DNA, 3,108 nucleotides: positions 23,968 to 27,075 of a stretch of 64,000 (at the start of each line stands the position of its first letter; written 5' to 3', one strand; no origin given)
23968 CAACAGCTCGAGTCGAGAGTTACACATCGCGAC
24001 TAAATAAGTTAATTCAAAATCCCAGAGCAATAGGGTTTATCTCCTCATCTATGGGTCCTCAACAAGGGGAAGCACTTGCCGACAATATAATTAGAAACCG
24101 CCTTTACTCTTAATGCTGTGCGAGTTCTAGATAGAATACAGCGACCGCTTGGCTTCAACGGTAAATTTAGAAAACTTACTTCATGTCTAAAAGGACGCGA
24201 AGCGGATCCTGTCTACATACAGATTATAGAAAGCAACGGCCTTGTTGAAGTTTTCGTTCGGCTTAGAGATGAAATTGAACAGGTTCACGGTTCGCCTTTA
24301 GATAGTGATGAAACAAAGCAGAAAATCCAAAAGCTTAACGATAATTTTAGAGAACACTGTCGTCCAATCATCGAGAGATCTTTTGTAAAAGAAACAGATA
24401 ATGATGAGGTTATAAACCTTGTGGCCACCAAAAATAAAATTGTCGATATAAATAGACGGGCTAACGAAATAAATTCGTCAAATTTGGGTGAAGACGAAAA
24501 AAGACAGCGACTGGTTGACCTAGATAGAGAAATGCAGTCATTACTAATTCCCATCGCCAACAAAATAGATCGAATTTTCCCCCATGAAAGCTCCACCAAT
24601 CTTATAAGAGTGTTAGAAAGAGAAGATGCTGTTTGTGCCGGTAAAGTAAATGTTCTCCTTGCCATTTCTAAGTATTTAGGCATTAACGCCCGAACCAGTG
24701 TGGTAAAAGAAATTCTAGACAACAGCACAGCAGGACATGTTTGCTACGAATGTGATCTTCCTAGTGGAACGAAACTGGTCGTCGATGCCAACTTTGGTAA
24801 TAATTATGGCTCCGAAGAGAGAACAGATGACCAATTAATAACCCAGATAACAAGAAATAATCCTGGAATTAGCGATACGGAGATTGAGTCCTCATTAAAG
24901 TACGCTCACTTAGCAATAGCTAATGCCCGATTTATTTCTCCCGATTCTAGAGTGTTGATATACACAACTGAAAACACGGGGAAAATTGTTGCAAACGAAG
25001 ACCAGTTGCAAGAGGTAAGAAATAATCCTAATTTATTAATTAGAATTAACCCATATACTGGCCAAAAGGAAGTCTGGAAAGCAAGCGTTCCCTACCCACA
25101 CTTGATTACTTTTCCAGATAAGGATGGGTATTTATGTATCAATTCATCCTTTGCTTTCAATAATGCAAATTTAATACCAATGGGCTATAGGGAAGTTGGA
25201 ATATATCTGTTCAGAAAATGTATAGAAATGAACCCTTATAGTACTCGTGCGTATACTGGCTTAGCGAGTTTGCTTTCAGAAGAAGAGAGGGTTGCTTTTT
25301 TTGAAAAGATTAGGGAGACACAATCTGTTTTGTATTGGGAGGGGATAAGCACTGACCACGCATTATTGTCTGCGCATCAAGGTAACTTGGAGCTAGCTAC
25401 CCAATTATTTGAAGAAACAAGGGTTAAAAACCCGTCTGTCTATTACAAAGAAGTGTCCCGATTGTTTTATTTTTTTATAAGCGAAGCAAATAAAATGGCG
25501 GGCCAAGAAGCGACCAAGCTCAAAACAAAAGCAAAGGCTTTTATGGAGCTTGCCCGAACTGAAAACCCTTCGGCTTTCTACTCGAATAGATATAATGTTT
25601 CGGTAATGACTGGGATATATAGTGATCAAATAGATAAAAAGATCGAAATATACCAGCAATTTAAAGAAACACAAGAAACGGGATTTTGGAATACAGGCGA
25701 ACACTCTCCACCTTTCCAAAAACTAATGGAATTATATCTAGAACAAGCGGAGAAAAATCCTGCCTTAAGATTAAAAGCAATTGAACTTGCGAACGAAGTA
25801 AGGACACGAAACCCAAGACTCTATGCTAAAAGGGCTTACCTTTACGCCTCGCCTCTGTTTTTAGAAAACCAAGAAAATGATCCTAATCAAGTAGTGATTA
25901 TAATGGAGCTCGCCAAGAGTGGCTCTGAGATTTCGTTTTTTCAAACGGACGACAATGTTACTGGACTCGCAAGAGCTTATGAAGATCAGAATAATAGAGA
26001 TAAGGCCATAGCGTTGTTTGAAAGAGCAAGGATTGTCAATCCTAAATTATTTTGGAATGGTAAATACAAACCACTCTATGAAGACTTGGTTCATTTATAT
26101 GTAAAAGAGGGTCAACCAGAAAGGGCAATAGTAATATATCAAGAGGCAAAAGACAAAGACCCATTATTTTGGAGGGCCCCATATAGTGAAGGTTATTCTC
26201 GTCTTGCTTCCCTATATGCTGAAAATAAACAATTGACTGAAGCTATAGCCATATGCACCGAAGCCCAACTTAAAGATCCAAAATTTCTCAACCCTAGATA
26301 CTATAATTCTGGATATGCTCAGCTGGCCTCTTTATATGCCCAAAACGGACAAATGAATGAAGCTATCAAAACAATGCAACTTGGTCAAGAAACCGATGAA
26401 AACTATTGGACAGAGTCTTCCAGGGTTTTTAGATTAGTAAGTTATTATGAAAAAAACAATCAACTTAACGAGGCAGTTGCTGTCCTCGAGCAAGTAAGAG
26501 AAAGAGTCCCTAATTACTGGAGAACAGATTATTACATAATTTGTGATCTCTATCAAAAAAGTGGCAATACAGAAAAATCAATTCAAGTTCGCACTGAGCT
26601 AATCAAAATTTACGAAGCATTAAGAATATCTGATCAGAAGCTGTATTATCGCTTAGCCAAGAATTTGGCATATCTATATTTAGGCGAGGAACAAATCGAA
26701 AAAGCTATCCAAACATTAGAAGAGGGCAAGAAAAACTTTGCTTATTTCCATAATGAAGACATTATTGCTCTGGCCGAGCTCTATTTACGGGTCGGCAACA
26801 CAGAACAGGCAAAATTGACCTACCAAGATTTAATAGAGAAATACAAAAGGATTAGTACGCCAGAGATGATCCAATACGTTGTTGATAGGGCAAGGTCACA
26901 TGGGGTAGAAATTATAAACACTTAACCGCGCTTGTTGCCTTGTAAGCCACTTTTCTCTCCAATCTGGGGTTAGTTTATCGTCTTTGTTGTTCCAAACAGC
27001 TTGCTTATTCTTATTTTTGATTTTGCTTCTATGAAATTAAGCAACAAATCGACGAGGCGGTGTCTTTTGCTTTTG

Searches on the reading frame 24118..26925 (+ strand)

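Call 88: search_protein_families(library=pfam, proteins=[window:24118-26925:+], max_evalue=0.001)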
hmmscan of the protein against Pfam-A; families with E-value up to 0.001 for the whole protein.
window:24118-26925:+ (935 aa): 14 families
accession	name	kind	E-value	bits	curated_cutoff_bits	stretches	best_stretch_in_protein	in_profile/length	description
PF14559.12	TPR_19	-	1.6e-19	70.4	25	1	662-729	2-62/68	Tetratricopeptide repeat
PF13428.12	TPR_14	-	1.1e-18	66.3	23.5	0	616-643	6-33/44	Tetratricopeptide repeat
PF13181.12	TPR_8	-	2.2e-16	59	25.7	0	733-762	4-33/34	Tetratricopeptide repeat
PF07719.23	TPR_2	-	8.7e-15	54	27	0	617-643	7-33/34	Tetratricopeptide repeat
PF13176.12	TPR_7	-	2.1e-14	52.7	27.9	0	617-636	5-24/36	Tetratricopeptide repeat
PF00515.34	TPR_1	-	5.9e-11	42.2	27.8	0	616-643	6-33/34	Tetratricopeptide repeat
PF13424.12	TPR_12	-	3.3e-10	40.5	30.1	0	808-869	9-70/77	Tetratricopeptide repeat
PF13174.12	TPR_6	-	3.4e-10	40.3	26.3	0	885-909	6-30/33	Tetratricopeptide repeat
PF13432.12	TPR_16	-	4.1e-10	40.4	32.7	0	656-717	2-58/65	Tetratricopeptide repeat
PF01535.26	PPR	-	1.3e-07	31.8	25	0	657-680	6-29/31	PPR repeat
PF17874.7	TPR_MalT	-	7.4e-07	29.2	45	1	658-868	87-304/336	MalT-like TPR region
PF13431.12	TPR_17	-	3.2e-06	27.4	24.4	0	364-389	1-26/34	Tetratricopeptide repeat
PF25058.1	ARM_TT21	-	9.5e-06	26.1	27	0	730-802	57-129/155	Tetratricopeptide repeat protein 21 ARM repeat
PF13041.12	PPR_2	-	0.00022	21.7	30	0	657-680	9-32/50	PPR repeat family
